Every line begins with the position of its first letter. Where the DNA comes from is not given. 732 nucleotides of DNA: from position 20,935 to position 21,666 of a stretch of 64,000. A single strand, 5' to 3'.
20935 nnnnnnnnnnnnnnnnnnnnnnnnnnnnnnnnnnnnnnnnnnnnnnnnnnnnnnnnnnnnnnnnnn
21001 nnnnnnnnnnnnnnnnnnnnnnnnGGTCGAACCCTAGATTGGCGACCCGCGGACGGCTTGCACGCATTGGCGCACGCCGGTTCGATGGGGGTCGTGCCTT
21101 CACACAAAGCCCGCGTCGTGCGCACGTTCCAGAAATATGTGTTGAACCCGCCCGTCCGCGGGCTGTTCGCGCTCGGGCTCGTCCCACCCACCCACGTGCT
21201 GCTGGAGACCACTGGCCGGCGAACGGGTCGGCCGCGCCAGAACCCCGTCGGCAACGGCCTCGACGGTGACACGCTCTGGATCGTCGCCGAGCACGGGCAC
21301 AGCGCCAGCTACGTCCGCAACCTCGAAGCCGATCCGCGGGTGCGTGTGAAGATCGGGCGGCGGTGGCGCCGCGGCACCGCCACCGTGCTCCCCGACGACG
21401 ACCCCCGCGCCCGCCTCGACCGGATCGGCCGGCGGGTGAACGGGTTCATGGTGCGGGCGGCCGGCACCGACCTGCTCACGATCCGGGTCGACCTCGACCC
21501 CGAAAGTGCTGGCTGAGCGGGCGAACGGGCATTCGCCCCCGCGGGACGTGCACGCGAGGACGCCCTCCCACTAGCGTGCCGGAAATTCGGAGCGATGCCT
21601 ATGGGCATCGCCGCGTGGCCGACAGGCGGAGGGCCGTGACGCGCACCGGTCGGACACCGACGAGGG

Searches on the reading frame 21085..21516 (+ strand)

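Call 36: search_protein_families(library=pfam, proteins=[window:21085-21516:+], max_evalue=0.01)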
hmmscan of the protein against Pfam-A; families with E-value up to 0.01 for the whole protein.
window:21085-21516:+ (143 aa): 2 families
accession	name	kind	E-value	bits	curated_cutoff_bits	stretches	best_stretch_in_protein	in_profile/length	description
PF04075.20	F420H2_quin_red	-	2.2e-27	96.2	22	1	37-137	25-129/130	F420H(2)-dependent quinone reductase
PF01243.27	PNPOx_N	-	6.8e-06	26.9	28.1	1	43-133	19-111/120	Pyridoxamine 5'-phosphate oxidase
